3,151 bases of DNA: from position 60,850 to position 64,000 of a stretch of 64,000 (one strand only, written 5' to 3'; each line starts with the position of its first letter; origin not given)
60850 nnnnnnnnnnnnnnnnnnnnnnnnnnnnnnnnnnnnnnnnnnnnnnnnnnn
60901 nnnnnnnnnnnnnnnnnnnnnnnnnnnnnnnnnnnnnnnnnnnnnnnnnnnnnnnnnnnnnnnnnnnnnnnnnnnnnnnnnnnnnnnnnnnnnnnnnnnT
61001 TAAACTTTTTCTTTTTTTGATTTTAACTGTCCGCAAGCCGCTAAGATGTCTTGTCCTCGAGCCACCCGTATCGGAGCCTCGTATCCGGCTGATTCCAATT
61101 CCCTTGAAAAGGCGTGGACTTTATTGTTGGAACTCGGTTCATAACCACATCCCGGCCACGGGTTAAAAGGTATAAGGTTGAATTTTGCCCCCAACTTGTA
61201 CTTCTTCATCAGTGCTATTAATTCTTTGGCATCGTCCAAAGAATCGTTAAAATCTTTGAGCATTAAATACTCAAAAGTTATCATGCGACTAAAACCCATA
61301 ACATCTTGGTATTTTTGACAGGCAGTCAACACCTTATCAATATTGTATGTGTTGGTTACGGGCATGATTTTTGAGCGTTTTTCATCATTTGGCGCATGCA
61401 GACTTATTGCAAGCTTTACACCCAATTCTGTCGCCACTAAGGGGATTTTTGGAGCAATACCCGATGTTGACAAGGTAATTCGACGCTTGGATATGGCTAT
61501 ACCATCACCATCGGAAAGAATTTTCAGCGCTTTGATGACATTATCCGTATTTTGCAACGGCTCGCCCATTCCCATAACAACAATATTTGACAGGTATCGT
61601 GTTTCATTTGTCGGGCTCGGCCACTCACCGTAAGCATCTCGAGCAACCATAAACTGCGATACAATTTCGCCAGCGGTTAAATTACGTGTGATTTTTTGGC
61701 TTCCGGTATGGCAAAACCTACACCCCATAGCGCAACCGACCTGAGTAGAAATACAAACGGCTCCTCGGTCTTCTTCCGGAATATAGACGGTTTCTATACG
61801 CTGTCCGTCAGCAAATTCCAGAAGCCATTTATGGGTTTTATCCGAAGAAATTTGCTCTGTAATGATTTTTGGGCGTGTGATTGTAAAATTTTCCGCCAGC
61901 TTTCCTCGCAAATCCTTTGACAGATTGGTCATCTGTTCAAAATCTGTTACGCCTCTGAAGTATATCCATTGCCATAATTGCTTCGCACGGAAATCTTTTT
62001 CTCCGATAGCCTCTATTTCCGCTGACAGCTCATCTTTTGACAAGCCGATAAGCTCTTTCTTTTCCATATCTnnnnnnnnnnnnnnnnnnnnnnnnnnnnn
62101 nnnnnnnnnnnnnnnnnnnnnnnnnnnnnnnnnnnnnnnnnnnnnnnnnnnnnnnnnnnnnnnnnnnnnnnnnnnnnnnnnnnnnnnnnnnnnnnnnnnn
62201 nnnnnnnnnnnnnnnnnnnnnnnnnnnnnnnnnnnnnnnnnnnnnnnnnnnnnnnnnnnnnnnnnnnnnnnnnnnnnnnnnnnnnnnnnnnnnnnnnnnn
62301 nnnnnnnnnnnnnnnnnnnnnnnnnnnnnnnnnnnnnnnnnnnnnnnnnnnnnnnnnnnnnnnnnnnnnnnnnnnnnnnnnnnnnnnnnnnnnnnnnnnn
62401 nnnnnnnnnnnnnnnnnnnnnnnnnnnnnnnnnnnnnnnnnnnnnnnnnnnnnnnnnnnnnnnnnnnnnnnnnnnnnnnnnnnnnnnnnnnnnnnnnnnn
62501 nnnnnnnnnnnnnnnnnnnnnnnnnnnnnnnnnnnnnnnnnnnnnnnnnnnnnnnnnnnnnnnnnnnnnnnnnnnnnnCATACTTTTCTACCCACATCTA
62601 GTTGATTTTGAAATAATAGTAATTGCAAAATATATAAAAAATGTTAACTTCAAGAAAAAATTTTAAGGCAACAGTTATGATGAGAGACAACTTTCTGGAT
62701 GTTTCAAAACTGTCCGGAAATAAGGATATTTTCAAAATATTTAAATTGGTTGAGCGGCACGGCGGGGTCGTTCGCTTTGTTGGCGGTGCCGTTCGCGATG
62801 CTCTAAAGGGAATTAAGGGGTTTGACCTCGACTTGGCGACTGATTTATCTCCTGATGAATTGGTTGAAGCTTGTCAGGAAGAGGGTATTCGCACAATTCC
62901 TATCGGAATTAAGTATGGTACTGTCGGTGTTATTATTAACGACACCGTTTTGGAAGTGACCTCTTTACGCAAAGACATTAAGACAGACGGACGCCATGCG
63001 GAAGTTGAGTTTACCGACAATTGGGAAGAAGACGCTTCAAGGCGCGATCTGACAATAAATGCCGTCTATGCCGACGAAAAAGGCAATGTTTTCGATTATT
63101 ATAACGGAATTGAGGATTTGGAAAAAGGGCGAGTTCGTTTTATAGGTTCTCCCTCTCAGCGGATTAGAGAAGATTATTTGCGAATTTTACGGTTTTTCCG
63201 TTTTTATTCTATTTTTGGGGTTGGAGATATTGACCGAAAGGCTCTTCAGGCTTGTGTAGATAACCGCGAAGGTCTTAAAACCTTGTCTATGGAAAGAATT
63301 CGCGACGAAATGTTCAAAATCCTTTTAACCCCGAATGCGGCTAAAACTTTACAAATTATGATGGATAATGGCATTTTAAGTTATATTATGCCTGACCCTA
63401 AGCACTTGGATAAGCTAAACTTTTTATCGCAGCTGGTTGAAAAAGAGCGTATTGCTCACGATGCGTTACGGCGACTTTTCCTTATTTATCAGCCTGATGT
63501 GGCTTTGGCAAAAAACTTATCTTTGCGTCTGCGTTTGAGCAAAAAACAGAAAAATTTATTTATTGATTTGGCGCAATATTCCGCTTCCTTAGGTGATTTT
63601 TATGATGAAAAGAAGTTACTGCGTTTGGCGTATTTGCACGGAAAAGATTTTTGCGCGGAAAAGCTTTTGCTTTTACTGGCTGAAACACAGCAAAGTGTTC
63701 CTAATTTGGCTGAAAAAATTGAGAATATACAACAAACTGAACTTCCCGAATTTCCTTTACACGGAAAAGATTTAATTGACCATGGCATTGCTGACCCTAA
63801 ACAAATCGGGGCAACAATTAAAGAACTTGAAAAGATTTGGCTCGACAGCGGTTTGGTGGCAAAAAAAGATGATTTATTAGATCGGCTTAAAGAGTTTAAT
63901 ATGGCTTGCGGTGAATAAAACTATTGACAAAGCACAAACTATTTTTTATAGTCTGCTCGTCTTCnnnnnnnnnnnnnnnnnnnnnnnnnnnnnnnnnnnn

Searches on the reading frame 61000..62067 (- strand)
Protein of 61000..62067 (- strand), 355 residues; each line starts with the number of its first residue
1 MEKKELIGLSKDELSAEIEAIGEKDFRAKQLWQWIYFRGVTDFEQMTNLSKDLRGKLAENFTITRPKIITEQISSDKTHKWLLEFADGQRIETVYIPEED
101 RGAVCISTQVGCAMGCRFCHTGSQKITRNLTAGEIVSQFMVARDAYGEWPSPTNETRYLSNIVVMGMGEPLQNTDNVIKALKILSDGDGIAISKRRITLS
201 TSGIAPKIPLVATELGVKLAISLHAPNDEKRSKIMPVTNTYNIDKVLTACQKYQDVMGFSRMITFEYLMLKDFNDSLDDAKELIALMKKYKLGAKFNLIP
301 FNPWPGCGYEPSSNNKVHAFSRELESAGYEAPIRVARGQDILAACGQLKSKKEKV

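Call 46: search_protein_families(library=pfam, proteins=[window:61000-62067:-], max_evalue=0.00001)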
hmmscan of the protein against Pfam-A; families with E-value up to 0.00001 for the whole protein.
window:61000-62067:- (355 aa): 2 families
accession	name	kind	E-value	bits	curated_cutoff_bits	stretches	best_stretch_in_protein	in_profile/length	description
PF21016.3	RlmN_N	-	3.9e-22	78.2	24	1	5-63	2-60/60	Ribosomal RNA large subunit methyltransferase N-terminal domain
PF04055.27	Radical_SAM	-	6.2e-15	56.2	29.5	1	106-280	1-162/166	Radical SAM superfamily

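Call 77: find_encoding_contigs(protein=window:61000-62067:-, flank=10000, max_places=3)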
Protein window:61000-62067:- (355 aa): 2 contigs read that carry it; 2 places shown.
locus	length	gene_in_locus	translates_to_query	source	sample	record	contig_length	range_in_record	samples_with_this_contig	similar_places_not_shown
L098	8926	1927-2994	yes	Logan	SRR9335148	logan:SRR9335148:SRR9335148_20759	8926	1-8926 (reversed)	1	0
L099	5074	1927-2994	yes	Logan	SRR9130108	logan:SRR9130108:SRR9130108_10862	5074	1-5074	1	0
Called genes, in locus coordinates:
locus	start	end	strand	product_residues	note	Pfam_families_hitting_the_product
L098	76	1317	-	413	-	PF01743:PolyA_pol, PF12627:PolyA_pol_RNAbd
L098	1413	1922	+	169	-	PF06776:IalB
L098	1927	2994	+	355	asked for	PF21016:RlmN_N, PF04055:Radical_SAM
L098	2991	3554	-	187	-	-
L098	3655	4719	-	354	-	PF00293:NUDIX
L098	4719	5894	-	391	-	PF04748:Polysacc_deac_2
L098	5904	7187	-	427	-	PF22694:CtpB_N-like, PF00595:PDZ, PF13180:PDZ_2, PF17820:PDZ_6, PF03572:Peptidase_S41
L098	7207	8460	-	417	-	PF01551:Peptidase_M23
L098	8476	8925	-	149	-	?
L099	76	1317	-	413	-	PF01743:PolyA_pol, PF12627:PolyA_pol_RNAbd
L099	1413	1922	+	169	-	PF06776:IalB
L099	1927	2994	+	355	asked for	PF21016:RlmN_N, PF04055:Radical_SAM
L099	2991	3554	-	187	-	-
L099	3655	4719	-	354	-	PF00293:NUDIX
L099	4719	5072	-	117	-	?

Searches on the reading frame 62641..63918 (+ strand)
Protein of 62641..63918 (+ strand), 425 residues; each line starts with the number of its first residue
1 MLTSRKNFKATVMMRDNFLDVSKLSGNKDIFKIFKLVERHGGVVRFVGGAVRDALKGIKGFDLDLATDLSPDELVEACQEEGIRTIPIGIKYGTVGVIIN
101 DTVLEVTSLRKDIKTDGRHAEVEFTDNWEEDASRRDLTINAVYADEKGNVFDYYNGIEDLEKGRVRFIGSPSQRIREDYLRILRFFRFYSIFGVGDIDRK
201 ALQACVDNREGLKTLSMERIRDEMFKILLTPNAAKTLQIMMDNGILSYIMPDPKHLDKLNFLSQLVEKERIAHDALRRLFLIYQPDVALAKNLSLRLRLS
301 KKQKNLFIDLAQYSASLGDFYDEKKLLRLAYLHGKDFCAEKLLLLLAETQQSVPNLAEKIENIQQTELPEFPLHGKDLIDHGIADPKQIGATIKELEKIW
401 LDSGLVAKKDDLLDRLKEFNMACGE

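Call 76: find_encoding_contigs(protein=window:62641-63918:+, flank=10000, max_places=3)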
Protein window:62641-63918:+ (425 aa): no gene with exactly this product is on record in the collection.
